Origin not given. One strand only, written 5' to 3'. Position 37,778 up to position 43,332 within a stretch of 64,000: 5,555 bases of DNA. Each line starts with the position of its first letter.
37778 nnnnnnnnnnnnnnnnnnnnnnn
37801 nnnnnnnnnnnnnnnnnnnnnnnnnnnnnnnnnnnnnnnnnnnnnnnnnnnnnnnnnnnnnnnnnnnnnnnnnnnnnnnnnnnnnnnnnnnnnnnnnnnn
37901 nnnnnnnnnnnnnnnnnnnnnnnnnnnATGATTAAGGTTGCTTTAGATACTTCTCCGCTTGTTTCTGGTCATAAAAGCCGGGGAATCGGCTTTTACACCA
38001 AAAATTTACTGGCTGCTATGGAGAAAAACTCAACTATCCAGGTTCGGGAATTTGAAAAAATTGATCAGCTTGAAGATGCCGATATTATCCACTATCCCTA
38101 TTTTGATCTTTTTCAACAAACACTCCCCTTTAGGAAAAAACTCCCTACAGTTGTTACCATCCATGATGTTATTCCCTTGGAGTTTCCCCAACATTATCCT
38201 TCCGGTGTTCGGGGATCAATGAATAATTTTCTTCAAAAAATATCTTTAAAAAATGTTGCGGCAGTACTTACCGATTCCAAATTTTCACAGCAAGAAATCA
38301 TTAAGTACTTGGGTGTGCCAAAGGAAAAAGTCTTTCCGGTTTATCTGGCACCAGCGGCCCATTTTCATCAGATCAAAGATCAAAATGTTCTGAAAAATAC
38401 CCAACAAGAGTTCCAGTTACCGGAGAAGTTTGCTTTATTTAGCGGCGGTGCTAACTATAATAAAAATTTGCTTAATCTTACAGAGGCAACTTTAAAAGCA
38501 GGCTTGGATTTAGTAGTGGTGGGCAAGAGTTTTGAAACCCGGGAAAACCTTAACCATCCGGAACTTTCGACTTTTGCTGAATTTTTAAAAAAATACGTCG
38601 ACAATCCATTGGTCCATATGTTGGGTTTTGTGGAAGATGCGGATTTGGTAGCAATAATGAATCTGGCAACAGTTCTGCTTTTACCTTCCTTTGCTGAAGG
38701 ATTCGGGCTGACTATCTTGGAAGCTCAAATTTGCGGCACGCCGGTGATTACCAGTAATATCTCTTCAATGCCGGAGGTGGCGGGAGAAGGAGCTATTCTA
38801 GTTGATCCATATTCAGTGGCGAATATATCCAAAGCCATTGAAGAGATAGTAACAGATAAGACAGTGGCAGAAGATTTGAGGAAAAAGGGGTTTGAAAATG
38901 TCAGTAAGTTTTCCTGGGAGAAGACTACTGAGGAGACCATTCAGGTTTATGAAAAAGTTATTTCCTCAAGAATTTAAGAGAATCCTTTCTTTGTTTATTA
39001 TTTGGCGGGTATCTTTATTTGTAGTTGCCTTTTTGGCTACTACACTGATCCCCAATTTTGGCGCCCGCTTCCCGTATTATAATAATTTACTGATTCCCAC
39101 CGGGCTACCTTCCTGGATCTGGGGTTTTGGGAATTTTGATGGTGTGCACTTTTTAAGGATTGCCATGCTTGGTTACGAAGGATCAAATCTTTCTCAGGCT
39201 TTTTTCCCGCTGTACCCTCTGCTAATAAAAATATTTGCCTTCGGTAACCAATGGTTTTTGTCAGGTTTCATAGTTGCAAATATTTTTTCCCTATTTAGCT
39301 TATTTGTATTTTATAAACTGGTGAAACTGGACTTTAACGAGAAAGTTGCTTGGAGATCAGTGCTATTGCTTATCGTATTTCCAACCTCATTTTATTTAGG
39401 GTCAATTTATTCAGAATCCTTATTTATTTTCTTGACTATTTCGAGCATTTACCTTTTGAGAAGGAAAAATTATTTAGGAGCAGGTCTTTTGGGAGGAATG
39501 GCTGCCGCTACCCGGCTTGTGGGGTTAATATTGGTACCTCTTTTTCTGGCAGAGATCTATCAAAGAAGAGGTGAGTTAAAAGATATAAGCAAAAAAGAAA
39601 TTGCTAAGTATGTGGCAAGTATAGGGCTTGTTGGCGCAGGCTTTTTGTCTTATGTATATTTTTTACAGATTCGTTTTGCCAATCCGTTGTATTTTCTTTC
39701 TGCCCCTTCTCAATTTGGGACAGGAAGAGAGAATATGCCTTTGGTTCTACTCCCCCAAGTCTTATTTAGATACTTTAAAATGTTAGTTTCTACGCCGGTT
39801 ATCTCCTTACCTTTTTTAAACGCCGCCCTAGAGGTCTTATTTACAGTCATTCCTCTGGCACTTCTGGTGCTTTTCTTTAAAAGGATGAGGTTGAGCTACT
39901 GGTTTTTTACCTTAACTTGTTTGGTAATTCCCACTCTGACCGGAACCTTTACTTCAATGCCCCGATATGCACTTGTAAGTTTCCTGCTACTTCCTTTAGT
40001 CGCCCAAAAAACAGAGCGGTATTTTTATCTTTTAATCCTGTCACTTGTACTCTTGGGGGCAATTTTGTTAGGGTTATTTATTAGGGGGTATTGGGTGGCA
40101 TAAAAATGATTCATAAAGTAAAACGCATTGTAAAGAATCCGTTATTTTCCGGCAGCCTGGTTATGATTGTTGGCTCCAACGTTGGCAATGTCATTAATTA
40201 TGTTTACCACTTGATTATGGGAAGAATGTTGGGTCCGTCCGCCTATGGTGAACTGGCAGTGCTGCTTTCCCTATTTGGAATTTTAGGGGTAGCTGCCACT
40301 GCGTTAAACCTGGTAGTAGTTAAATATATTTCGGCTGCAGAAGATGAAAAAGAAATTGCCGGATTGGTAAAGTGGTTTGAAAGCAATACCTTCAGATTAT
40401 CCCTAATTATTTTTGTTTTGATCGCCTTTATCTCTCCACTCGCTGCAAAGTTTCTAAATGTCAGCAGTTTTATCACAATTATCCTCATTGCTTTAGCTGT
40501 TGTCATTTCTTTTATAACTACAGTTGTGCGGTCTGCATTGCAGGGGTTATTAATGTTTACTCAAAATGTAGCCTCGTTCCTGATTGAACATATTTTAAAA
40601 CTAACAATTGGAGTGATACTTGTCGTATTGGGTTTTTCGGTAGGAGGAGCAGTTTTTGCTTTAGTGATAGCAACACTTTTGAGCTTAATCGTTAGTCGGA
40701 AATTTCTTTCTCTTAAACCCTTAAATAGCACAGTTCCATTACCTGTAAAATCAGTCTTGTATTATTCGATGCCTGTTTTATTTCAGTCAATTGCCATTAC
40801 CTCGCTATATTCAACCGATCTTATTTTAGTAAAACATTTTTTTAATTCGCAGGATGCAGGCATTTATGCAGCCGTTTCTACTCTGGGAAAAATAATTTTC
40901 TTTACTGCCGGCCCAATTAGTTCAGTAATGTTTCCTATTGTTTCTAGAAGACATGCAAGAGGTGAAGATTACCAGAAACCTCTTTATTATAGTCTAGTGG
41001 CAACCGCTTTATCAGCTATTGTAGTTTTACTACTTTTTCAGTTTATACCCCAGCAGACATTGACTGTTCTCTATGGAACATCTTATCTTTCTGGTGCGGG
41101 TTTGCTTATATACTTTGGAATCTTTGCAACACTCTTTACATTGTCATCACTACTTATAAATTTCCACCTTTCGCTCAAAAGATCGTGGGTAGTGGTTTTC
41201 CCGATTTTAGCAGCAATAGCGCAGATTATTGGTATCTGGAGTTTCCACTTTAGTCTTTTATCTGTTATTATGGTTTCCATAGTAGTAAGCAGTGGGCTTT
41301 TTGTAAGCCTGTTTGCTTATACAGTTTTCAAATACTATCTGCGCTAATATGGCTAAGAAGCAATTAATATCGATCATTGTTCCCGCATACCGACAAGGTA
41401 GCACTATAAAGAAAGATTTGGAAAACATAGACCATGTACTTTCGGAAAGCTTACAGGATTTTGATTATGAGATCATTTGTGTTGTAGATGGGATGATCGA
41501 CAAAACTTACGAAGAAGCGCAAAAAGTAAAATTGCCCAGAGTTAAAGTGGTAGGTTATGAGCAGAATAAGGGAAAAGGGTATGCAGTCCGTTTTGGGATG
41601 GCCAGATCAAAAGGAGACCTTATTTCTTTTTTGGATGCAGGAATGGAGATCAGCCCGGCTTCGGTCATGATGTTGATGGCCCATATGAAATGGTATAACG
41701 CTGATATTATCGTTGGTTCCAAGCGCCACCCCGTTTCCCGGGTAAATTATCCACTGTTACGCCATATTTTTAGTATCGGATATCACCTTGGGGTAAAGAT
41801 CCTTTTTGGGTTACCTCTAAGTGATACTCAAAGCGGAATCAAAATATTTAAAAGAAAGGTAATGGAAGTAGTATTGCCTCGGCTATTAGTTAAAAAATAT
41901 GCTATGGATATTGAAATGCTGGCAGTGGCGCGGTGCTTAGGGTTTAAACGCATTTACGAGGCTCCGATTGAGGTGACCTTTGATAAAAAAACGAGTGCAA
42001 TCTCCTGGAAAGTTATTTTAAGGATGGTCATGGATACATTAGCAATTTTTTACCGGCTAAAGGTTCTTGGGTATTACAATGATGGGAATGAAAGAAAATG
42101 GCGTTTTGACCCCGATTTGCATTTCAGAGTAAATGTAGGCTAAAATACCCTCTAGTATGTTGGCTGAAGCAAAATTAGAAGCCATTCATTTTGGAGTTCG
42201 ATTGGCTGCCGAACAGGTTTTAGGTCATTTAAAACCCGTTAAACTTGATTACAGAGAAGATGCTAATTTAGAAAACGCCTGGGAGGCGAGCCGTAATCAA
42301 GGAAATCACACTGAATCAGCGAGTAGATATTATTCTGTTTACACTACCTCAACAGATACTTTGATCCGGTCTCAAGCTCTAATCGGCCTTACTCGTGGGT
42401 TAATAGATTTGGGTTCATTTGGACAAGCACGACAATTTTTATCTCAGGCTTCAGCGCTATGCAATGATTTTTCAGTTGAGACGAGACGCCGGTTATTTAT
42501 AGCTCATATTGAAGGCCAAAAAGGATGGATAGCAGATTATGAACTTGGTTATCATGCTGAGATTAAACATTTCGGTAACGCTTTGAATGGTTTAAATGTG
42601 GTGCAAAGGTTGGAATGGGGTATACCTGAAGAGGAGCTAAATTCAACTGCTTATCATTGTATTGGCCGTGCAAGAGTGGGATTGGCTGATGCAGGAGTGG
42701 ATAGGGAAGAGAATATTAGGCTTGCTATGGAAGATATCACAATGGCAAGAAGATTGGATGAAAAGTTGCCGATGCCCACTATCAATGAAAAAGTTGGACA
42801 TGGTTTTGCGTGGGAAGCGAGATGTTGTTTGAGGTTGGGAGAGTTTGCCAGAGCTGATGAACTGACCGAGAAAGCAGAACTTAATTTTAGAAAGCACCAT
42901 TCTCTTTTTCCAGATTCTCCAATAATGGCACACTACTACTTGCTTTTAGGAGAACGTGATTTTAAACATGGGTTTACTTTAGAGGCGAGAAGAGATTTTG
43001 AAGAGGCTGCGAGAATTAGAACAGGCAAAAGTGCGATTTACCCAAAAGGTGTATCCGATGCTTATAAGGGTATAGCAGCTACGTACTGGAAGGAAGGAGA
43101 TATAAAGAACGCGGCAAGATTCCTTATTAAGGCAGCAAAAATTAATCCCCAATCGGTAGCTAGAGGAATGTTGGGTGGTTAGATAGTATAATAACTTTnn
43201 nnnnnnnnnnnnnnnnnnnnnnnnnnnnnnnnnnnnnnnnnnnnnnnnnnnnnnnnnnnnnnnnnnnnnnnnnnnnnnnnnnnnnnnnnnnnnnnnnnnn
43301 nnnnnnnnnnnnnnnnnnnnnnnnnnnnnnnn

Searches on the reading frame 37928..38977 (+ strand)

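Call 4: search_protein_families(library=pfam, proteins=[window:37928-38977:+], max_evalue=0.01)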
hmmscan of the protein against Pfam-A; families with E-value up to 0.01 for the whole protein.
window:37928-38977:+ (349 aa): 7 families
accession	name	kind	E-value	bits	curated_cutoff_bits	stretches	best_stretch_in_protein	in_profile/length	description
PF00534.26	Glycos_transf_1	-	2.1e-26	92.9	26.4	1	160-321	9-169/172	Glycosyl transferases group 1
PF13692.12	Glyco_trans_1_4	-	9.3e-20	71.8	27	1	170-310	5-142/142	Glycosyl transferases group 1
PF13439.12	Glyco_transf_4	-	1.9e-10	41.5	28.5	1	38-138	60-162/170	Glycosyltransferase Family 4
PF20706.3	GT4-conflict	-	5.4e-09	35.9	26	1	191-279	231-314/385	Family 4 Glycosyltransferase in conflict systems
PF13579.12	Glyco_trans_4_4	-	9e-07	29.8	29.7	1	47-138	68-155/158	Glycosyl transferase 4-like domain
PF00982.27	Glyco_transf_20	-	5.9e-05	22.4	32.5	1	226-332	351-462/473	Glycosyltransferase family 20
PF15586.11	Imm8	-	0.0046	17.5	27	1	264-331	44-110/114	Immunity protein 8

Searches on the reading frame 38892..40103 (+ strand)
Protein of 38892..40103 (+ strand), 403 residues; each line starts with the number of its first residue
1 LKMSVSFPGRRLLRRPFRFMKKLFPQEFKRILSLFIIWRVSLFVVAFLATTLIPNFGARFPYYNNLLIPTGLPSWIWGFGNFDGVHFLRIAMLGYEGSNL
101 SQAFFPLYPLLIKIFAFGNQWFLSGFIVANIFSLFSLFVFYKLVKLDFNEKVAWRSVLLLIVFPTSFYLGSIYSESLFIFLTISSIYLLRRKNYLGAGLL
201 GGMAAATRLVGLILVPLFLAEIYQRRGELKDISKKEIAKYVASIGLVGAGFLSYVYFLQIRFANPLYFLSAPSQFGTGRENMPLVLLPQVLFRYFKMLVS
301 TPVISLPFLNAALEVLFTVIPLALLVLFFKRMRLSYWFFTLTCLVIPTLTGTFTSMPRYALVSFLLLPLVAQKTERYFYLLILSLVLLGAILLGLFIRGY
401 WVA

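Call 4: search_protein_families(library=pfam, proteins=[window:38892-40103:+], max_evalue=0.01)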
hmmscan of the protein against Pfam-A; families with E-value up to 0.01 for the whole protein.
window:38892-40103:+ (403 aa): 1 family
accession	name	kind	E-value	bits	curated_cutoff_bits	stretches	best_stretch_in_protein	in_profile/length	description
PF04188.19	Mannosyl_trans2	-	1.6e-09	38.1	22.4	1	72-226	51-217/443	Mannosyltransferase (PIG-V)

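Call 59: search_protein_families(library=ncbifam, proteins=[window:38949-40103:+], max_evalue=0.00001)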
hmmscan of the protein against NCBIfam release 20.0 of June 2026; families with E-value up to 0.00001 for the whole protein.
window:38949-40103:+ (384 aa): 1 family
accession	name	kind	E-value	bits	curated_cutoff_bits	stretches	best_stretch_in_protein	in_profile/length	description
NF046093.1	AZOBR_p60025_fam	subfamily_domain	4.8e-07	29.2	150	1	87-207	95-216/232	AZOBR_p60025 family cell surface glycopolymer formation protein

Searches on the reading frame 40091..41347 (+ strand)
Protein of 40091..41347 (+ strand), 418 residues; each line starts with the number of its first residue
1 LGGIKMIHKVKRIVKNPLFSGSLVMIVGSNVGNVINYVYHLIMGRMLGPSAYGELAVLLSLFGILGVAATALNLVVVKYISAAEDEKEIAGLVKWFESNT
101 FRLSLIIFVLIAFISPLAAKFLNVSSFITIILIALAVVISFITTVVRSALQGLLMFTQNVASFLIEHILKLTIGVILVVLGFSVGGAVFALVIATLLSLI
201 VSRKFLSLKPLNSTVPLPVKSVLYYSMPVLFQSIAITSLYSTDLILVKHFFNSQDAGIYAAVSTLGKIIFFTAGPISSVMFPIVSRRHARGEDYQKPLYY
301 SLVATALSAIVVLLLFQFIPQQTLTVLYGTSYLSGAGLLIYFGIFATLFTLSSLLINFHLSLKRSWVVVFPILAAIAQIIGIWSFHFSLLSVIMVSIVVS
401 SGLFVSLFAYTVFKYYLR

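Call 6: search_protein_families(library=pfam, proteins=[window:40091-41347:+], max_evalue=0.01)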
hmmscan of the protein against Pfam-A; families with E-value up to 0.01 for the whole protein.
window:40091-41347:+ (418 aa): 2 families
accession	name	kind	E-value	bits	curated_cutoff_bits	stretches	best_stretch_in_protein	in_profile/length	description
PF01943.22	Polysacc_synt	-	1.1e-19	71.4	28.2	1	21-286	4-272/274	Polysaccharide biosynthesis protein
PF13440.11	Polysacc_synt_3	-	2.8e-16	60.1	23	1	42-334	1-290/293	Polysaccharide biosynthesis protein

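Call 59: search_protein_families(library=ncbifam, proteins=[window:40106-41347:+], max_evalue=0.00001)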
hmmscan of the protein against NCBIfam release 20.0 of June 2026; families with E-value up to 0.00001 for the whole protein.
window:40106-41347:+ (413 aa): 1 family
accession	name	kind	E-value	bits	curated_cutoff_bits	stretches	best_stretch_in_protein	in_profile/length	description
NF058658.1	Oglyco_Wzx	exception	9.5e-12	44.7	720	1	22-405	19-400/478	O-glycosylation flippase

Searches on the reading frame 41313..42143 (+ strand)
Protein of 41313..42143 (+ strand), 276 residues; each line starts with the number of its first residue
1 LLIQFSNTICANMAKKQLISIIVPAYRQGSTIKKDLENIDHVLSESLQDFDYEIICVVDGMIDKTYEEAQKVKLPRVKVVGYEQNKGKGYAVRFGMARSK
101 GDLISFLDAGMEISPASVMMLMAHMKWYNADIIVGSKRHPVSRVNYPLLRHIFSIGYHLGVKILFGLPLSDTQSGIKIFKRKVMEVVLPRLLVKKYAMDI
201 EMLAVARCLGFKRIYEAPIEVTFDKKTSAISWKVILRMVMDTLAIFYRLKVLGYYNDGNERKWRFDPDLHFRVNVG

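Call 6: search_protein_families(library=pfam, proteins=[window:41313-42143:+], max_evalue=0.01)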
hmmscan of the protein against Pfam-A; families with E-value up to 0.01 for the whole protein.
window:41313-42143:+ (276 aa): 1 family
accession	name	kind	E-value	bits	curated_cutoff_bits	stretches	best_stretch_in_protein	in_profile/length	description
PF00535.33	Glycos_transf_2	-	1.7e-20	74.1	23.3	1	20-185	1-165/168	Glycosyl transferase family 2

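Call 20: search_protein_families(library=ncbifam, proteins=[window:41313-42143:+], max_evalue=0.001)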
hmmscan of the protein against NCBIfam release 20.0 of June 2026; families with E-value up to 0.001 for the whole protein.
window:41313-42143:+ (276 aa): 14 families
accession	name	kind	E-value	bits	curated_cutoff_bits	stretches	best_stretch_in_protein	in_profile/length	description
TIGR03937.1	PgaC_IcaA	equivalog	4.6e-13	48.9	422.3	1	11-126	39-151/407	poly-beta-1,6-N-acetyl-D-glucosamine synthase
NF047588.1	GlcsyltransPgfSStrep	equivalog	5.3e-13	48.9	500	1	19-188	3-168/308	glycosyltransferase PgfS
NF058614.1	PPMAGASynPpgS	equivalog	1.4e-11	44.3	370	1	21-225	4-200/226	polyprenyl-phospho-N-acetylgalactosaminyl synthase PpgS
NF007482.0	PRK10073.1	equivalog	2.9e-09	36.4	423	1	13-126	2-111/334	glycosyltransferase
NF010496.0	PRK13915.1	equivalog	5.6e-09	35.5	262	1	13-123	27-140/307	glucosyl-3-phosphoglycerate synthase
NF041875.1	EPS_EpsD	equivalog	5.9e-09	35.8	370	1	19-148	1-127/325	exopolysaccharide biosynthesis glycosyltransferase EpsD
NF047683.1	TeichurnBiosyTuaG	equivalog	2.8e-08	33.7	400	1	14-113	3-99/252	teichuronic acid biosynthesis protein TuaG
TIGR04283.1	glyco_like_mftF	equivalog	2.3e-07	30.6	182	1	19-123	1-95/221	TIGR04283 family arsenosugar biosynthesis glycosyltransferase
TIGR04182.1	glyco_TIGR04182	equivalog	6.6e-07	29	325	1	37-246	13-211/293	S-layer glycoprotein N-glycosyltransferase AglJ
NF007986.1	PRK10714.1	equivalog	3e-06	26.5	529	1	17-139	6-127/316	undecaprenyl-phosphate 4-deoxy-4-formamido-L-arabinose transferase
NF038299.1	EPS_HpsN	equivalog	9.1e-05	21.6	425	1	18-135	2-113/317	hormogonium polysaccharide biosynthesis glycosyltransferase HpsN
NF038302.1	EPS_HpsE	equivalog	0.00015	20.9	300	1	19-112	3-98/307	hormogonium polysaccharide biosynthesis glycosyltransferase HpsE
TIGR03965.1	mycofact_glyco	equivalog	0.00015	20.8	280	1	16-125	73-179/467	mycofactocin biosynthesis glycosyltransferase MftF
NF050050.1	ProtGlycPglI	equivalog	0.00024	20.6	500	1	18-126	3-109/306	GalNAc(5)-diNAcBac-PP-undecaprenol beta-1,3-glucosyltransferase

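Call 38: search_solved_structures(query=window:41313-42140:+, max_evalue=0.01)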
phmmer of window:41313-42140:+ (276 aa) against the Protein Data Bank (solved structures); distinct sequences matched with E-value up to 0.01: 14.
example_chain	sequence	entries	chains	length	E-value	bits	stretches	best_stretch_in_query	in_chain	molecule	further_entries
5mlz_A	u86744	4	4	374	5.3e-13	52.2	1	17-198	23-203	Dolichol monophosphate mannose synthase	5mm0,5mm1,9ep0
6p61_A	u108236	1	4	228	7.5e-07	32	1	12-124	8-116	Glycosyltransferase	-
5ekp_C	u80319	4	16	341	1.7e-06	30.9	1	19-138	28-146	Uncharacterized glycosyltransferase sll0501 | Glycosyltransferase sll0501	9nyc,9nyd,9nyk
5eke_A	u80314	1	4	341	1.7e-06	30.9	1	19-138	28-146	Uncharacterized glycosyltransferase sll0501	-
9nye_A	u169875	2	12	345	1.7e-06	30.8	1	19-138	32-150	Glycosyltransferase sll0501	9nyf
6h1j_A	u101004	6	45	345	2.1e-05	27.3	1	17-185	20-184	Probable ss-1,3-N-acetylglucosaminyltransferase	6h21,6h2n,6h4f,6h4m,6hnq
9hwj_A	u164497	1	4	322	0.00022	24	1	18-125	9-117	Undecaprenyl-phosphate 4-deoxy-4-formamido-L-arabinose transferase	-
8bz8_A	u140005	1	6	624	0.00032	23.4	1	15-136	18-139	Glycosyltransferase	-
8bz4_A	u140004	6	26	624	0.00033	23.4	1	15-136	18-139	Glycosyltransferase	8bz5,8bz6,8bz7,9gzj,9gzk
8vh7_A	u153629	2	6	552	0.0019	20.9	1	17-109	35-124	Heparosan synthase B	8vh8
8viw_A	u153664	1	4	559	0.0019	20.9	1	17-109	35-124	Heparosan synthase B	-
9bhc_C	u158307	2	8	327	0.002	20.8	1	17-138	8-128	Undecaprenyl-phosphate 4-deoxy-4-formamido-L-arabinose transferase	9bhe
8vxh_A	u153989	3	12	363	0.0022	20.6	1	17-138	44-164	Undecaprenyl-phosphate 4-deoxy-4-formamido-L-arabinose transferase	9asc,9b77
3bcv_A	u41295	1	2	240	0.0062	19.2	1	19-141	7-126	Putative glycosyltransferase protein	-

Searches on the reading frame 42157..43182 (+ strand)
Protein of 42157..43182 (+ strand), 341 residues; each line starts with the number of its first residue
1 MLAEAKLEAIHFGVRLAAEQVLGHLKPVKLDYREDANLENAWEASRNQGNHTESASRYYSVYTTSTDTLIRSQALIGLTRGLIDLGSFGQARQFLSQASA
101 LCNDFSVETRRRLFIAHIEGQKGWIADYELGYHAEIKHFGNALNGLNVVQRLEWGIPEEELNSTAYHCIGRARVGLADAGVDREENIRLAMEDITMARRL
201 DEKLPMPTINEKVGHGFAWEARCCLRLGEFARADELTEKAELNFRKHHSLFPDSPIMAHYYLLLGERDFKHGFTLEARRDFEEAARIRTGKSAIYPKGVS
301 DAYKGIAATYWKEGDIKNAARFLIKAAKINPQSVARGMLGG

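Call 6: search_protein_families(library=pfam, proteins=[window:42157-43182:+], max_evalue=0.01)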
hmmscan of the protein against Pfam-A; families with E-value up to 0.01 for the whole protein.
window:42157-43182:+ (341 aa): 7 families
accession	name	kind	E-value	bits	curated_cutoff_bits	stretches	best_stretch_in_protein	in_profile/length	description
PF07719.23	TPR_2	-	2.4e-08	33.9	27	0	301-332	2-33/34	Tetratricopeptide repeat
PF13428.12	TPR_14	-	1e-06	29.3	23.5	0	301-334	2-35/44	Tetratricopeptide repeat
PF13424.12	TPR_12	-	1.4e-06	28.8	30.1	0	226-288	8-75/77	Tetratricopeptide repeat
PF14559.12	TPR_19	-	2.7e-06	28.1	25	0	278-333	4-58/68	Tetratricopeptide repeat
PF00515.34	TPR_1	-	1.9e-05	24.7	27.8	1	301-332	2-33/34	Tetratricopeptide repeat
PF13181.12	TPR_8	-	0.00073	20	25.7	0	306-332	7-33/34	Tetratricopeptide repeat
PF13176.12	TPR_7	-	0.002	18.5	27.9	0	303-332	2-33/36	Tetratricopeptide repeat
